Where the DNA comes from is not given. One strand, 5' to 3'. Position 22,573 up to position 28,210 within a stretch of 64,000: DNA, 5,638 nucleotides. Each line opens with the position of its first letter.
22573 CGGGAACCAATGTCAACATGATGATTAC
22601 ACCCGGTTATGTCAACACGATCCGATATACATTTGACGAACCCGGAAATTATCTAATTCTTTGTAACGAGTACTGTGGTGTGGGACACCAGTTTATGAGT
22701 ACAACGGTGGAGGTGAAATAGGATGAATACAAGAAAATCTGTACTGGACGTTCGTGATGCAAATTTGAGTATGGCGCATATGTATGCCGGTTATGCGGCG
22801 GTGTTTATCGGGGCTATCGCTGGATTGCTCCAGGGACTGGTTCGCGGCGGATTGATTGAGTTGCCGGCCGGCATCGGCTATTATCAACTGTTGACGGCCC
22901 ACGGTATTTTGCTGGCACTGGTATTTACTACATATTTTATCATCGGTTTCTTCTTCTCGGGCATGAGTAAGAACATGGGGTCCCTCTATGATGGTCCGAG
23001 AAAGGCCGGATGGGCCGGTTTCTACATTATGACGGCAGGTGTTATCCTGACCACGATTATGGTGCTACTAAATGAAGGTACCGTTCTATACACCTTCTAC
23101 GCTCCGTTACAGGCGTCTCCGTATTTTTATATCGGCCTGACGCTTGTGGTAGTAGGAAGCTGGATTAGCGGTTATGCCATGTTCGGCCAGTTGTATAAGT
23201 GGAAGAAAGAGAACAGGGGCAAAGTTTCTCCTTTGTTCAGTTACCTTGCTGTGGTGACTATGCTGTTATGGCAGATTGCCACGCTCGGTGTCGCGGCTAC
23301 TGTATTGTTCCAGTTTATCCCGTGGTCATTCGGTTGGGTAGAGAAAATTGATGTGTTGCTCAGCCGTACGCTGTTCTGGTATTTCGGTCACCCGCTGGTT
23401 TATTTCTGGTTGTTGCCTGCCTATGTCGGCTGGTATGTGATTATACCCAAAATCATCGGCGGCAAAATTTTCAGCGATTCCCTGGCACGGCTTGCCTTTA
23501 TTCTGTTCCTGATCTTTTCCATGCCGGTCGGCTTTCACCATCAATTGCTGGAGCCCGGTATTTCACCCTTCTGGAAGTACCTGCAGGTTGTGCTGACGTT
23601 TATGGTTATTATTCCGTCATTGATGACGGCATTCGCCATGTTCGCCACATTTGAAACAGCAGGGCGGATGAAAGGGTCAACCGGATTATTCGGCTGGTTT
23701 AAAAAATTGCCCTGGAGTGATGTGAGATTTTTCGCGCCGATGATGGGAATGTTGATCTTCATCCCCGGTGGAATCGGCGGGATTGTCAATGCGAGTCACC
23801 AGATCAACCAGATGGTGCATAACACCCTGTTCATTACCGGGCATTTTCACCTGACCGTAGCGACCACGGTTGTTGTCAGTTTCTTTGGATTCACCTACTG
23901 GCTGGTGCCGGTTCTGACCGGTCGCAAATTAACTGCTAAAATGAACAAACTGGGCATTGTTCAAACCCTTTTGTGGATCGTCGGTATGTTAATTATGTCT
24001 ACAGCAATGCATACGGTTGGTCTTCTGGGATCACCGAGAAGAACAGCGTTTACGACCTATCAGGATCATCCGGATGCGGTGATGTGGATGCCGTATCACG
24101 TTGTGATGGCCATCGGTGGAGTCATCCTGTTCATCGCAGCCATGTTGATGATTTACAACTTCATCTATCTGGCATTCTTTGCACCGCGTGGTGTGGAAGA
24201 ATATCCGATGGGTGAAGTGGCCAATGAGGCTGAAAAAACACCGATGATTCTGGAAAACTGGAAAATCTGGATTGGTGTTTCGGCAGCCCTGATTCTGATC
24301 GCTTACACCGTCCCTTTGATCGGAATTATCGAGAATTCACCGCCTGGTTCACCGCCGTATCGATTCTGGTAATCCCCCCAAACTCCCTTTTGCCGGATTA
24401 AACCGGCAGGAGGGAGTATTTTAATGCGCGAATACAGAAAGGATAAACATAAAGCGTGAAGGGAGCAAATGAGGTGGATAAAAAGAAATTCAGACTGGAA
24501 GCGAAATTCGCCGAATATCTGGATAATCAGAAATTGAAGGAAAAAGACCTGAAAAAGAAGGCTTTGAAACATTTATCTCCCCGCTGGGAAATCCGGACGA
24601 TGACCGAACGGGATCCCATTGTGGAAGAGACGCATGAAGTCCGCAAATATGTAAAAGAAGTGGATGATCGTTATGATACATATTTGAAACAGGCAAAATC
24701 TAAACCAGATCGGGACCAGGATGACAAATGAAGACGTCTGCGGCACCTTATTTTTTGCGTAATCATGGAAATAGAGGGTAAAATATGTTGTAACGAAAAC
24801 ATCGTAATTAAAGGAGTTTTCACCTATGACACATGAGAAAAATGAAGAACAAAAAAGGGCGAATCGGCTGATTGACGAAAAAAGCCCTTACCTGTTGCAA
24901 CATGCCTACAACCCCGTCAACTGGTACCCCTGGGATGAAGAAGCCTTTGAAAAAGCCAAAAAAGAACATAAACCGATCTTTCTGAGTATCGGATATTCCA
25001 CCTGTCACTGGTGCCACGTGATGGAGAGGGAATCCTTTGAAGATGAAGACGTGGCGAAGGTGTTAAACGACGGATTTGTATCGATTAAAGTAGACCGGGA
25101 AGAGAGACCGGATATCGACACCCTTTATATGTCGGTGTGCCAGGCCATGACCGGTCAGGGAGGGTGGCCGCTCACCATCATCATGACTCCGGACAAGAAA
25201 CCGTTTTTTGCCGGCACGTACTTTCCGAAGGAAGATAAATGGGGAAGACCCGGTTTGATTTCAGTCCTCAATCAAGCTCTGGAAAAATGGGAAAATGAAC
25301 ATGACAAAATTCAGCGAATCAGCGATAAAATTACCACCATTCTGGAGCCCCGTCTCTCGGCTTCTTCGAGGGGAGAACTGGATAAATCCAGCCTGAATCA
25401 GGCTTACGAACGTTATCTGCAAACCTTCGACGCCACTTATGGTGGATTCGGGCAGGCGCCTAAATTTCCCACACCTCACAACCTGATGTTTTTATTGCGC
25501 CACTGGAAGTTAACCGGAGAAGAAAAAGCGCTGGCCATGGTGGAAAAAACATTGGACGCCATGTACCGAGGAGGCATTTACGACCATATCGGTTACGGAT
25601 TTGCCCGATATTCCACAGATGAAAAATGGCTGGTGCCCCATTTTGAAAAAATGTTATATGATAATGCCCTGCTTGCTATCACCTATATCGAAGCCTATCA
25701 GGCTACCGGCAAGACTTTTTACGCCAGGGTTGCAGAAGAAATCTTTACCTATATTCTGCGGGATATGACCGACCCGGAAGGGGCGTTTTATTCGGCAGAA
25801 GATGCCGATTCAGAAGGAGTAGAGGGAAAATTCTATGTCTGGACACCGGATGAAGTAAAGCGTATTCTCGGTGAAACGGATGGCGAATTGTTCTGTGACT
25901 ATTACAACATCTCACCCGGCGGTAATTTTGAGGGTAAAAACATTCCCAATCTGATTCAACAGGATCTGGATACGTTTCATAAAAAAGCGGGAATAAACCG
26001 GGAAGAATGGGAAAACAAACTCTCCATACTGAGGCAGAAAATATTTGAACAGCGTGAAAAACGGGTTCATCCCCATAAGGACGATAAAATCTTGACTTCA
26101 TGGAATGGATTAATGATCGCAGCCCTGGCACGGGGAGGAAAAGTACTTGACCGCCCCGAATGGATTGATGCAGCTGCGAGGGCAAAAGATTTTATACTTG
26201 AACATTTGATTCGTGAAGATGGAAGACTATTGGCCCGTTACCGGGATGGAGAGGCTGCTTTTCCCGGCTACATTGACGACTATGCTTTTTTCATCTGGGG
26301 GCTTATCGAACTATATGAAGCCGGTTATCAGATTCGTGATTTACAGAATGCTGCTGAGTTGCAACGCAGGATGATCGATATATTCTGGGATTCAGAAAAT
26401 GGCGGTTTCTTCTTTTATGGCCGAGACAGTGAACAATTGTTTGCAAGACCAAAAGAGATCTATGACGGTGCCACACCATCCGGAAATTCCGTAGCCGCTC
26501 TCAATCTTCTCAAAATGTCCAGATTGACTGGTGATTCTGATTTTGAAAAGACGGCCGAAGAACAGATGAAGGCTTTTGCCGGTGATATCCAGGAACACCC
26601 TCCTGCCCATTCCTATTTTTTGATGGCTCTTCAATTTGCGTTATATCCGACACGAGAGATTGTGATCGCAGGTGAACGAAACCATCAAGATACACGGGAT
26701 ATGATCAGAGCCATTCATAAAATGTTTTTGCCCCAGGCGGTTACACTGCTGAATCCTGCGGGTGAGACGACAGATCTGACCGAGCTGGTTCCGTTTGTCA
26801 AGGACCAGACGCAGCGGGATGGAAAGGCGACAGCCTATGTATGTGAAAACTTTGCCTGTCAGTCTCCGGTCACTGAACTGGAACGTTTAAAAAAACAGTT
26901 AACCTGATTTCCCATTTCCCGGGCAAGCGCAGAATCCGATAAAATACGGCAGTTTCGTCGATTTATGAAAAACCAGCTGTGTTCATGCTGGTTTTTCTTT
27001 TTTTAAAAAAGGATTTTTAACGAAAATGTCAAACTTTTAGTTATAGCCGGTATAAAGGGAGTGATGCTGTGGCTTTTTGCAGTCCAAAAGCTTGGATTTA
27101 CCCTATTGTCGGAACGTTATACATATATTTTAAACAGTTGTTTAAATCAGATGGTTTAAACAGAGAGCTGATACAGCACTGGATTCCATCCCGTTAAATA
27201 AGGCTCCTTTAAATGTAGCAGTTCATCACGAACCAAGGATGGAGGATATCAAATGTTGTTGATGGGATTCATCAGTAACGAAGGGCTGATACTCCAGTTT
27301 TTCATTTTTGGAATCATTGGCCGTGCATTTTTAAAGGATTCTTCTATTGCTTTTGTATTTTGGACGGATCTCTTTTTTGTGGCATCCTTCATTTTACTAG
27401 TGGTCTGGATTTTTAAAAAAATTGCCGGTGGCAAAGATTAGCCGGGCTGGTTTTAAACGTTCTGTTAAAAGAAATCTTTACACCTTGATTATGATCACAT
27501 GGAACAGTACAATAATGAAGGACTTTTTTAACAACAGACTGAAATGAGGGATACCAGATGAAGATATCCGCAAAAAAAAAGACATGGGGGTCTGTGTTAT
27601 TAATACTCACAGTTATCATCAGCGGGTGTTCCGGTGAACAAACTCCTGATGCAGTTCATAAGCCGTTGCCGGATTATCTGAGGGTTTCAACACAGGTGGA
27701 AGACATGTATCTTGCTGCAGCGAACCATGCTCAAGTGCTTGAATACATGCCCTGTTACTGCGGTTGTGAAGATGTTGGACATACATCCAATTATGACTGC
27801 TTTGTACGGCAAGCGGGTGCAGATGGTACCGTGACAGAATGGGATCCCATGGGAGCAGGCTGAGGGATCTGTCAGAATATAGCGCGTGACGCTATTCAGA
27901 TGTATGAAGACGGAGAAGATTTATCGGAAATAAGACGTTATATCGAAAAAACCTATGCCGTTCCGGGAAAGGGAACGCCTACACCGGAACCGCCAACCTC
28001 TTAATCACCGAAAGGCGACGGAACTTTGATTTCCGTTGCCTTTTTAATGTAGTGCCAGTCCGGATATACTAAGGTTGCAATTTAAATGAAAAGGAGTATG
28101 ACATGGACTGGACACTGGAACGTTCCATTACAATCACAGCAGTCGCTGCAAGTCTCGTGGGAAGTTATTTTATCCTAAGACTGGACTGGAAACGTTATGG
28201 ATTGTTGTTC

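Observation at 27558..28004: PCYCGC-motif lipoprotein interrupted by a single UGA followed by Gly-Ile-Cys (a UxxC redox motif), with 46 further in-frame codons and the terminator only after the second stop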

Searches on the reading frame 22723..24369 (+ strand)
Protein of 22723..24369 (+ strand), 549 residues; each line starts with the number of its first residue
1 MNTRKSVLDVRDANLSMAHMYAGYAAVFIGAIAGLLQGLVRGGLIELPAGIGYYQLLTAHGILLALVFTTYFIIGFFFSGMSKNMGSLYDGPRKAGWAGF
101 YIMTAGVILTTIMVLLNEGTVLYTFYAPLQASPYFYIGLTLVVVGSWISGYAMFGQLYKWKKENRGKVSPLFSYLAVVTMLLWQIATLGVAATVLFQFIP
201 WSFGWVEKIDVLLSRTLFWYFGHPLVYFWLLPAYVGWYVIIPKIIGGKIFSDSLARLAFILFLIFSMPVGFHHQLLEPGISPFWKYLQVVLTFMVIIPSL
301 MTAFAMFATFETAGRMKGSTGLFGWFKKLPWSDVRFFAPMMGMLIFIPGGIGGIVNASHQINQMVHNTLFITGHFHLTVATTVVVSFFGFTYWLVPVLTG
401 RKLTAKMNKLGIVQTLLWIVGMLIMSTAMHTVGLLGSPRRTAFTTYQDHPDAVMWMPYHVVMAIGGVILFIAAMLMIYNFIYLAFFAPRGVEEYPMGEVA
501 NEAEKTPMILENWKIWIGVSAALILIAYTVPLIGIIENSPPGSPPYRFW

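Call 67: list_cluster_members(proteins=[P0001, P0051, window:22723-24369:+, window:24826-26904:+])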
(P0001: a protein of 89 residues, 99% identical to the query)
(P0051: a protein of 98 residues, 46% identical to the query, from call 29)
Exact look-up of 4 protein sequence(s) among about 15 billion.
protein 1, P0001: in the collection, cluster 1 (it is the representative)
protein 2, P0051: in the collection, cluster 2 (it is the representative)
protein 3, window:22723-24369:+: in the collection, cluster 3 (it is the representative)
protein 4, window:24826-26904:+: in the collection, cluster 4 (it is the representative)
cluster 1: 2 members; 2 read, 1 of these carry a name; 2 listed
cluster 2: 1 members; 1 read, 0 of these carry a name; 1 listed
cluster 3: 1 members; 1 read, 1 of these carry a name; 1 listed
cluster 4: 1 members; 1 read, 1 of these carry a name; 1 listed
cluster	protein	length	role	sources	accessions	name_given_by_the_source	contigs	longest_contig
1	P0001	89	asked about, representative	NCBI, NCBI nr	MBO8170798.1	MAG: hypothetical protein H0Z33_02785 [Bacillaceae bacterium] | hypothetical protein [Bacillaceae bacterium]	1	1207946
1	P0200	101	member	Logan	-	-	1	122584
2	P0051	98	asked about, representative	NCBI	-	-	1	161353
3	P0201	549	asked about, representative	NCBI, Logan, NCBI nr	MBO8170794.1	MAG: b(o/a)3-type cytochrome-c oxidase subunit 1 [Bacillaceae bacterium] | b(o/a)3-type cytochrome-c oxidase subunit 1 [Bacillaceae bacterium]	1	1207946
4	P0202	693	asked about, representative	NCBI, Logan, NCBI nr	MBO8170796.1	MAG: thioredoxin domain-containing protein [Bacillaceae bacterium] | thioredoxin domain-containing protein [Bacillaceae bacterium]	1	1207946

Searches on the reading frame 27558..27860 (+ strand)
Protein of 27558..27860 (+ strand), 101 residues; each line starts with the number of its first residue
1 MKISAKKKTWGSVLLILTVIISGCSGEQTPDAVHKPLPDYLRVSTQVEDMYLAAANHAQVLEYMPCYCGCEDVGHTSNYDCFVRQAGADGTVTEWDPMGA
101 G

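Call 5: search_protein_families(library=pfam, proteins=[window:27558-27860:+], max_evalue=1)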
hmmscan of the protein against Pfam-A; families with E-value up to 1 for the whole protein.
seq(101 aa): 1 family
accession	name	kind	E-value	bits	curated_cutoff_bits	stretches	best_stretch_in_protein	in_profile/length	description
PF13798.11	PCYCGC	-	8.9e-18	65.1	25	1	34-99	40-106/153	Protein of unknown function with PCYCGC motif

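Call 29: search_protein_representatives(protein=window:27558-27860:+)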
Query: 101 residues. Proteins with E-value up to 0.001 (for the whole library): 783; up to 1e-10: 96; up to 1e-30: 0. The best 150 are listed.
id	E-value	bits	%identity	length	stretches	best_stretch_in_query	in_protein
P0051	3.9e-20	88.3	46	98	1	13-101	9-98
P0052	1.7e-16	76.6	44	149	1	15-99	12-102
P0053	2.7e-16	76.0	52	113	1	33-99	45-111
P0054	3.1e-16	75.7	51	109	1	14-100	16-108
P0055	8.7e-16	74.3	58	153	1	45-101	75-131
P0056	1.7e-15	73.3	47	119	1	15-101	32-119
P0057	1.8e-15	73.3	56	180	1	47-101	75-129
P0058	4.9e-15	71.9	49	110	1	11-101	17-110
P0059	5.3e-15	71.8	41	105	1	13-100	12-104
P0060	9.5e-15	71.0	53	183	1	42-101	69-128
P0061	1.5e-14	70.4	52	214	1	31-99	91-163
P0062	2.0e-14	69.9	44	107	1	23-99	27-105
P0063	3.1e-14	69.3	62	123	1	54-101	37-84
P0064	5.0e-14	68.6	45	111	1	21-100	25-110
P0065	5.1e-14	68.6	45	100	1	7-100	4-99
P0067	6.7e-14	68.2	36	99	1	12-96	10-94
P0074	4.4e-13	65.6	37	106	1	9-92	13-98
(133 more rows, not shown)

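Call 36: find_encoding_contigs(protein=window:27558-27860:+, flank=10000, max_places=4)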
Protein window:27558-27860:+ (101 aa): 1 contig read that carries it; 1 place shown.
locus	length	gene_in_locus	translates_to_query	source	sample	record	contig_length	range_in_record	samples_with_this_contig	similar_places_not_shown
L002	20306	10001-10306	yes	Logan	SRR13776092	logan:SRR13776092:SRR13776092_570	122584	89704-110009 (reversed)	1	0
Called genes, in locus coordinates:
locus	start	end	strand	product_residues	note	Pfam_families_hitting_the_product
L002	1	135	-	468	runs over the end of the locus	PF00330:Aconitase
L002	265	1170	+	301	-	PF00126:HTH_1, PF03466:LysR_substrate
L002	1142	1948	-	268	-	PF02955:GSH-S_ATP (weak), PF02222:ATP-grasp (weak), PF08443:RimK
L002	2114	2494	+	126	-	-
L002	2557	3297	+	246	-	PF14808:TMEM164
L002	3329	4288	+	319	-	PF01336:tRNA_anti-codon, PF01966:HD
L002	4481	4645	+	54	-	PF08113:CoxIIa (weak)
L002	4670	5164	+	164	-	PF13473:Cupredoxin_1 (weak), PF00116:COX2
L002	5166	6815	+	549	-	PF00115:COX1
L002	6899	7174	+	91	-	-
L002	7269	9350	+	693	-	PF03190:Thioredox_DsbH, PF13098:Thioredoxin_2 (faint), PF13899:Thioredoxin_7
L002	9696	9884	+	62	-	-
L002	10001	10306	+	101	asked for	PF13798:PCYCGC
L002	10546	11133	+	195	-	-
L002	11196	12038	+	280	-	PF12146:Hydrolase_4, PF00561:Abhydrolase_1, PF12697:Abhydrolase_6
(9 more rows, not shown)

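Call 37: find_encoding_contigs(protein=P0051, flank=3000, max_places=3)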
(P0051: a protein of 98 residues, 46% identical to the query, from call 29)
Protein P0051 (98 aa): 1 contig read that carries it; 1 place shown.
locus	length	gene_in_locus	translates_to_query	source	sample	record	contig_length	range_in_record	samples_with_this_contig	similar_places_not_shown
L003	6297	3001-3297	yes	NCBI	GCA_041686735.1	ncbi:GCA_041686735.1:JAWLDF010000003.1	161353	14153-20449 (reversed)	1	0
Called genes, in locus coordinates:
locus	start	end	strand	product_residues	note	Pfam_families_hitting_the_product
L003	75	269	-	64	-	-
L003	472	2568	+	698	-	PF03190:Thioredox_DsbH, PF13098:Thioredoxin_2 (faint), PF13899:Thioredoxin_7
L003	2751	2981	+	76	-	-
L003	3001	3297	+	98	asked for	PF13798:PCYCGC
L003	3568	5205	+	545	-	PF00497:SBP_bac_3, PF00512:HisKA, PF02518:HATPase_c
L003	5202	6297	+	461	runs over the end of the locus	PF00072:Response_reg, PF07728:AAA_5 (faint), PF00158:Sigma54_activat, PF14532:Sigma54_activ_2, PF07726:AAA_3 (weak), PF01078:Mg_chelatase (weak), PF25601:AAA_lid_14, PF02954:HTH_8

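Call 76: list_cluster_members(proteins=[P0053, P0054, P0056, P0058, P0059, P0062, P0064, P0065, P0067, P0074])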
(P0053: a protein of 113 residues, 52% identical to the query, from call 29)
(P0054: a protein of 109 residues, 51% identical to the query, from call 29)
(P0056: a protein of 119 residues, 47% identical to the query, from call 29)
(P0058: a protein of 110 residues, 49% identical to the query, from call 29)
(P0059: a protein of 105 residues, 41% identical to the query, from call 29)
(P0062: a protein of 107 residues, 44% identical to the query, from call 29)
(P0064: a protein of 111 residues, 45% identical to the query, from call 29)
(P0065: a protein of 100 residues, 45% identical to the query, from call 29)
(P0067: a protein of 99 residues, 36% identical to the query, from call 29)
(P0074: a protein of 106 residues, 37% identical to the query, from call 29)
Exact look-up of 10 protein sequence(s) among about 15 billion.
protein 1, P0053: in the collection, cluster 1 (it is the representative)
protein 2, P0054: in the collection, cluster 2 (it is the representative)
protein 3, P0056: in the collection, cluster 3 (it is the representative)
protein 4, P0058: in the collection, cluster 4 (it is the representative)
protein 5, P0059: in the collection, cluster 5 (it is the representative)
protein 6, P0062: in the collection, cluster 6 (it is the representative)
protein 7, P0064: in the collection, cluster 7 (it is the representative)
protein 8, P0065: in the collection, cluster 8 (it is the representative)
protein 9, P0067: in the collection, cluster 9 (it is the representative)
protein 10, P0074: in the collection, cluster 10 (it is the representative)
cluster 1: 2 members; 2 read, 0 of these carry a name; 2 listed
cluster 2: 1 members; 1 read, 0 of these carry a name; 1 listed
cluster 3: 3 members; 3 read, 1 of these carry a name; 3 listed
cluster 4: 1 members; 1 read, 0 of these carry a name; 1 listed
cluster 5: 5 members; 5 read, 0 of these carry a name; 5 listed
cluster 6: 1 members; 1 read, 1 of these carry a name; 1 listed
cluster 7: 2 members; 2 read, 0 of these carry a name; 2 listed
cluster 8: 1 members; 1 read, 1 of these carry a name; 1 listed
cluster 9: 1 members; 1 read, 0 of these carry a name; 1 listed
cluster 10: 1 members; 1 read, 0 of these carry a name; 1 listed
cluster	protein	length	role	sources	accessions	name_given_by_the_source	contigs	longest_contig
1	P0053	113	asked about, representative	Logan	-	-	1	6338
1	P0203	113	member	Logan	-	-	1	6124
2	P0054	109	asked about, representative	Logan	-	-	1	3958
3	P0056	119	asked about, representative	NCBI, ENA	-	-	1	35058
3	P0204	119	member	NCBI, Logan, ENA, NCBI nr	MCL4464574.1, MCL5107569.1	MAG: PCYCGC domain-containing protein [Chloroflexi bacterium] | PCYCGC domain-containing protein [Chloroflexota bacterium]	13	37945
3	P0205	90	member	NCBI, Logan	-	-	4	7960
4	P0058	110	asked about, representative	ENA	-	-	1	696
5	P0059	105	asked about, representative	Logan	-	-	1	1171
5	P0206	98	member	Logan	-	-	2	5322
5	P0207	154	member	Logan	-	-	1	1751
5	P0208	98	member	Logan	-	-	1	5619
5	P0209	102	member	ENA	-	-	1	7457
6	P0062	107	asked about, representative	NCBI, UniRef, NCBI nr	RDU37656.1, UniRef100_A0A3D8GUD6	hypothetical protein DRW41_07385 [Neobacillus piezotolerans] | Ig-like domain-containing protein n=3 Tax=Neobacillus piezotolerans TaxID=2259171 ...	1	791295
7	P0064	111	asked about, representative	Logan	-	-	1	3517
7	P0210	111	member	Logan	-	-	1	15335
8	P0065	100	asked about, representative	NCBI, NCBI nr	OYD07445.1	hypothetical protein CHM34_11115 [Paludifilum halophilum]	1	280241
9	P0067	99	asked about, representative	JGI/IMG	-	-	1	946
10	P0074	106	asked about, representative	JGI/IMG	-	-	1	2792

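Call 80: find_encoding_contigs(protein=P0062, flank=8000, max_places=2)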
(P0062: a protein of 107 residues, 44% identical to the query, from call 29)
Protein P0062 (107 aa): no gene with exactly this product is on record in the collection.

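Call 81: find_encoding_contigs(protein=P0065, flank=8000, max_places=2)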
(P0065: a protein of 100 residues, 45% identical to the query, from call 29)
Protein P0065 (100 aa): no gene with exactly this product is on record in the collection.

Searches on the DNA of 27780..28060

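Call 85: search_rna_families(source=window, start=27780, end=28060, threshold=evalue, max_evalue=10)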
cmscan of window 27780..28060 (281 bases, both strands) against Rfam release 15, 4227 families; matches with E-value up to 10: 4.
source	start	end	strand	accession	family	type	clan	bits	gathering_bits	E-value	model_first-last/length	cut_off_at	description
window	28003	28051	+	RF03790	MIR8008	Gene; miRNA;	-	15.1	66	2.4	1-55/55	no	MIR8008 microRNA precursor family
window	28011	28043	-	RF03790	MIR8008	Gene; miRNA;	-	13.7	66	6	9-45/55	no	MIR8008 microRNA precursor family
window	27840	27869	+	RF00381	Antizyme_FSE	Cis-reg; frameshift_element;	-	13.6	40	4.1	1-59/59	no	Antizyme RNA frameshifting stimulation element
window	27811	27876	-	RF01668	P10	Gene; sRNA;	-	11.2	37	6.8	1-72/72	no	Pseudomonas sRNA P10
